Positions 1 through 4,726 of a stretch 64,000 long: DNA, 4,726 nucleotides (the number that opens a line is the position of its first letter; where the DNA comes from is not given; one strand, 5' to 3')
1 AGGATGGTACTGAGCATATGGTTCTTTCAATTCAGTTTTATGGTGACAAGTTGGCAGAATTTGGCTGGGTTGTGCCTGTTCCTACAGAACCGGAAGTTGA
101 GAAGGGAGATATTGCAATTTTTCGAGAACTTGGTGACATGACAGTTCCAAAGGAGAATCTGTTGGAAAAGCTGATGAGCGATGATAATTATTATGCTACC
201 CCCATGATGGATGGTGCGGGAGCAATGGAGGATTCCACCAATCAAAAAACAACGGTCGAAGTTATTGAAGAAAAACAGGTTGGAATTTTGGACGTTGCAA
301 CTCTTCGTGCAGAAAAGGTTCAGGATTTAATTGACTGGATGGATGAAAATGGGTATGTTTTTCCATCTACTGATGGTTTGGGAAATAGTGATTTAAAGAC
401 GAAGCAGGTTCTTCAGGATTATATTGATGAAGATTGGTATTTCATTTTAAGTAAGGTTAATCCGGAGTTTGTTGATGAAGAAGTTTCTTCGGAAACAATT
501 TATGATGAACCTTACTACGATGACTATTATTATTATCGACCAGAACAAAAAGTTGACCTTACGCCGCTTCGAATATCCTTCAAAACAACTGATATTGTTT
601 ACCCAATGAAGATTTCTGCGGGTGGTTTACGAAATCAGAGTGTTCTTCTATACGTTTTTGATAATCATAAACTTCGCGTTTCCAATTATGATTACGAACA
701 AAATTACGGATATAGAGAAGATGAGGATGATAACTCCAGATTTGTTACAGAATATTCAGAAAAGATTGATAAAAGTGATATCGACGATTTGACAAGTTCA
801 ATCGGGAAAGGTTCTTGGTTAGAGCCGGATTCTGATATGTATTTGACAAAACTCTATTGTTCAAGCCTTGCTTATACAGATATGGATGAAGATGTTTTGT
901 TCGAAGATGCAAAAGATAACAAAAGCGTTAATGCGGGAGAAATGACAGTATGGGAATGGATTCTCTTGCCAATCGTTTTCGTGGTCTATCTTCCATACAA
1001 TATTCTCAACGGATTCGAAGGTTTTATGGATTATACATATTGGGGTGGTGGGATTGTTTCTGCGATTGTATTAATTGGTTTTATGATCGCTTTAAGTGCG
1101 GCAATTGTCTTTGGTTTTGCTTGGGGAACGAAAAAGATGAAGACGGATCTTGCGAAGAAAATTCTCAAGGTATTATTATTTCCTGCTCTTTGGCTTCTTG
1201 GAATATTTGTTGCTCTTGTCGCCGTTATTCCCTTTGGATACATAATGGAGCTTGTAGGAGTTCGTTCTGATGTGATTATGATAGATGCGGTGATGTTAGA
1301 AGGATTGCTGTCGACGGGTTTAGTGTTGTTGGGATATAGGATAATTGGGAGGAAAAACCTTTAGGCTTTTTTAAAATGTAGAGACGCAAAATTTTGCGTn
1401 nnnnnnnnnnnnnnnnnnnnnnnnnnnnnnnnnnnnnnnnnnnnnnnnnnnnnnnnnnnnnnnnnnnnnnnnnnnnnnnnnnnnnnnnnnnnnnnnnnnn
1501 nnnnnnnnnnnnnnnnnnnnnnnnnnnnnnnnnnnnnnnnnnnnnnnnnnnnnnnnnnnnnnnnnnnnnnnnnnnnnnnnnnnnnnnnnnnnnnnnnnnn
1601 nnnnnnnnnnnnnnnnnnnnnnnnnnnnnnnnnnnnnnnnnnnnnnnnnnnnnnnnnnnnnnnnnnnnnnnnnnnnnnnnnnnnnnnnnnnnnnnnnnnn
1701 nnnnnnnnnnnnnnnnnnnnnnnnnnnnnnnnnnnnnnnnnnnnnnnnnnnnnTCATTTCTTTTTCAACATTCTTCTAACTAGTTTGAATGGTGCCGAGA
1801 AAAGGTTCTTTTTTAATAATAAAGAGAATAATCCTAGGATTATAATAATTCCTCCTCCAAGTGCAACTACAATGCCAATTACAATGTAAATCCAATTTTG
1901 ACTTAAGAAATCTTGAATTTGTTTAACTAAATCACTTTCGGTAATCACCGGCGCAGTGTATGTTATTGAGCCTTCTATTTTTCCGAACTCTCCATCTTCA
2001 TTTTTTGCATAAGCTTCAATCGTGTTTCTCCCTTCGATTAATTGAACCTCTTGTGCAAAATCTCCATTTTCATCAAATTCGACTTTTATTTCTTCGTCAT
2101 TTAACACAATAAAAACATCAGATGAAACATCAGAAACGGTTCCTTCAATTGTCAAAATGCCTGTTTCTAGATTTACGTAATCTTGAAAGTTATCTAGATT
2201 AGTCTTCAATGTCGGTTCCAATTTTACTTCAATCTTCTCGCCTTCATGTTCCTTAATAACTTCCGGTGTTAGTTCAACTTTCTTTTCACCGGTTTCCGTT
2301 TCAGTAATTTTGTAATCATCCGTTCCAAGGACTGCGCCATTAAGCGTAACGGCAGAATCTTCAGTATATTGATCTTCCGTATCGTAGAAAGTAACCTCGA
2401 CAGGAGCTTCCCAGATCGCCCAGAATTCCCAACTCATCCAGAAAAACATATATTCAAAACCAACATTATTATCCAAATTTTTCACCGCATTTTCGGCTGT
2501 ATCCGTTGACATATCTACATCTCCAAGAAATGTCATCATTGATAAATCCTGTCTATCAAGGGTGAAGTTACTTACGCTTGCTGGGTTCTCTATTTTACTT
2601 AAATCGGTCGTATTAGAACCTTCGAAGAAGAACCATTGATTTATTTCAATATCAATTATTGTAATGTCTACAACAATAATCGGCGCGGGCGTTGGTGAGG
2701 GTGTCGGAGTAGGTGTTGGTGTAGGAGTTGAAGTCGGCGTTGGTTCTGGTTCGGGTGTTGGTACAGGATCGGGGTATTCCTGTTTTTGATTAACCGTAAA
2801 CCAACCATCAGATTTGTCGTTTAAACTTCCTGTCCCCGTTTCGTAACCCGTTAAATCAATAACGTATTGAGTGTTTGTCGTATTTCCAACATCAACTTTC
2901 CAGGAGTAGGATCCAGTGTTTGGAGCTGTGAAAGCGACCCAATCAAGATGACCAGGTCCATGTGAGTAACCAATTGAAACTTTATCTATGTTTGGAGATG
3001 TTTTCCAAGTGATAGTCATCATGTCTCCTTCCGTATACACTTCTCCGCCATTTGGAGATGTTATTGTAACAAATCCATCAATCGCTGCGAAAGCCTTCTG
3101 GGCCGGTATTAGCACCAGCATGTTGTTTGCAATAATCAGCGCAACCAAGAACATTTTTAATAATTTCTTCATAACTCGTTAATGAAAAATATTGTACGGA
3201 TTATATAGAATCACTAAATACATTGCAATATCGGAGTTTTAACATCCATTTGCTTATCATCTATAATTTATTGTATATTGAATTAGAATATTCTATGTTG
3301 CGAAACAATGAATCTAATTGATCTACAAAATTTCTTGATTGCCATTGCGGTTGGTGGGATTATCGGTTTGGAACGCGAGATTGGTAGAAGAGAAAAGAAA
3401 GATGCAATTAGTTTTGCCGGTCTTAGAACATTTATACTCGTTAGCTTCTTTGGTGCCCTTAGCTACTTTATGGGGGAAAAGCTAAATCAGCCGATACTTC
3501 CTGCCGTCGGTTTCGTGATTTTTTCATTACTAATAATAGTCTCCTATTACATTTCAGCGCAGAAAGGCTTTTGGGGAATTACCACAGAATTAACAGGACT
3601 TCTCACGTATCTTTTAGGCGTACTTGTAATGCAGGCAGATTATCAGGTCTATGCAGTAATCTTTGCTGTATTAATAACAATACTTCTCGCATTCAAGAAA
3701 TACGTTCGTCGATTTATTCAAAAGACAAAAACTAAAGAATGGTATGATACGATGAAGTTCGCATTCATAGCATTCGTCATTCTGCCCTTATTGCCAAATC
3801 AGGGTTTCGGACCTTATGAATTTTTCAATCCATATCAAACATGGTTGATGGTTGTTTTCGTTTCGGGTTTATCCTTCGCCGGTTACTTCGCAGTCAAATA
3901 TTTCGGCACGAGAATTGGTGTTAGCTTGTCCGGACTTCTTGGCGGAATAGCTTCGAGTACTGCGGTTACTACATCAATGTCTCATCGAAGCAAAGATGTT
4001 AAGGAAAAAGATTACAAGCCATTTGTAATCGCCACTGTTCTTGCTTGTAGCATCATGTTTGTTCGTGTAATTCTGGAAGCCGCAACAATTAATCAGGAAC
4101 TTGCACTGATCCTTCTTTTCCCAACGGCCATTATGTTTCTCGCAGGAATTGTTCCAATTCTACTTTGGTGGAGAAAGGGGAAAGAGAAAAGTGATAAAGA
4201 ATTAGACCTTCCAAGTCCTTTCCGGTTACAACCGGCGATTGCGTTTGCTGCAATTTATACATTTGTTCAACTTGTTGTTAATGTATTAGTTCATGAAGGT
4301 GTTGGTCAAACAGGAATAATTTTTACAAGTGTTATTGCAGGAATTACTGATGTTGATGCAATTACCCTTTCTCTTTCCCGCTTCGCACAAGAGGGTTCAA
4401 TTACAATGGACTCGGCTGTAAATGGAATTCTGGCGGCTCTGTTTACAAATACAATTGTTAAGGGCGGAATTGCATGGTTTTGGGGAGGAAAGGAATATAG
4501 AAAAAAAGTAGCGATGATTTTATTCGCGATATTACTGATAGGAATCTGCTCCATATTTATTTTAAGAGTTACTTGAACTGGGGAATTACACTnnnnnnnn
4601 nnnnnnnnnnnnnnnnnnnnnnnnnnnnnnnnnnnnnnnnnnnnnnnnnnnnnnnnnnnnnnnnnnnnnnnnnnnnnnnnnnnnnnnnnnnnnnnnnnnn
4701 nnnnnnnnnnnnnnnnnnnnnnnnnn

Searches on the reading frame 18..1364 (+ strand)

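Call 49: search_protein_families(library=pfam, proteins=[window:18-1364:+], max_evalue=0.00001)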
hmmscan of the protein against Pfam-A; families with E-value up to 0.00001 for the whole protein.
window:18-1364:+ (448 aa): 1 family
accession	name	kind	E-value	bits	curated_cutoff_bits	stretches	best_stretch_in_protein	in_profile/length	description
PF10092.14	DUF2330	-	6.5e-28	98.1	24.7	2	4-153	39-173/279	Uncharacterized protein conserved in bacteria (DUF2330)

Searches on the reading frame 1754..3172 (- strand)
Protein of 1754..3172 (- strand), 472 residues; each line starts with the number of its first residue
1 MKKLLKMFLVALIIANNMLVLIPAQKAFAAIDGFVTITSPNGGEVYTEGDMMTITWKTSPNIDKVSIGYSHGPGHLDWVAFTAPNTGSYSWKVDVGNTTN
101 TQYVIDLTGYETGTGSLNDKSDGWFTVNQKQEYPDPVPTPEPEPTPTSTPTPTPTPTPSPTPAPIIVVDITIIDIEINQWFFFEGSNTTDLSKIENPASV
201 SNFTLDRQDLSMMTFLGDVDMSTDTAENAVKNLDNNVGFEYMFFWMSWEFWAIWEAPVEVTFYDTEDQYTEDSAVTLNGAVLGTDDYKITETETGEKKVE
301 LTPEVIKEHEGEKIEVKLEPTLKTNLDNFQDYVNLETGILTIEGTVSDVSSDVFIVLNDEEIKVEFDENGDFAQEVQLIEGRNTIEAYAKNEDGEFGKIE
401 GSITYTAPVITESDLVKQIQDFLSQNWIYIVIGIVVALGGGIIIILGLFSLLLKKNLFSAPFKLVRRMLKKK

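Call 49: search_protein_families(library=pfam, proteins=[window:1754-3172:-], max_evalue=0.00001)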
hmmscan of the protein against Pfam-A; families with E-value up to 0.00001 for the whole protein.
window:1754-3172:- (472 aa): 1 family
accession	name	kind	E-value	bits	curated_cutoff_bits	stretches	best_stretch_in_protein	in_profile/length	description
PF09136.16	Glucodextran_B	-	5.9e-08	32.9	27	1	331-400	10-76/83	Glucodextranase, domain B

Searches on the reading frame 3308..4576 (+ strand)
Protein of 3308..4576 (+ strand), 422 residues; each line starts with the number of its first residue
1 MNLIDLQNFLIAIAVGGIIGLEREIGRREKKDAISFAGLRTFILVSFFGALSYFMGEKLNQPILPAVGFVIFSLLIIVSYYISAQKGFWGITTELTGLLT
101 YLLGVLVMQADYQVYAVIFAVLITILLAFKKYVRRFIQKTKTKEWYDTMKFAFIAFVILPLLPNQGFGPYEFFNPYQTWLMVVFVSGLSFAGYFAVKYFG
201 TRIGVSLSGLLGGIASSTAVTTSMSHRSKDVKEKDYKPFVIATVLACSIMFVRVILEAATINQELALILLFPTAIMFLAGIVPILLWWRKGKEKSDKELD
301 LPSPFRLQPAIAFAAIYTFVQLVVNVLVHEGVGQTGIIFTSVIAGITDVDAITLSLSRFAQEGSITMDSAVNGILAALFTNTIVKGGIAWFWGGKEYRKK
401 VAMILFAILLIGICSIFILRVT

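Call 49: search_protein_families(library=pfam, proteins=[window:3308-4576:+], max_evalue=0.00001)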
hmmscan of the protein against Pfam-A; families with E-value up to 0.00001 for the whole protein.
window:3308-4576:+ (422 aa): 2 families
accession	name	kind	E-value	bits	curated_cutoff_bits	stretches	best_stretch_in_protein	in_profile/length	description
PF13194.11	DUF4010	-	3.2e-62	210.4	30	1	183-393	1-210/210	Domain of unknown function (DUF4010)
PF02308.21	MgtC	-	1.6e-18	67.6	31.4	1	10-135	2-120/121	MgtC family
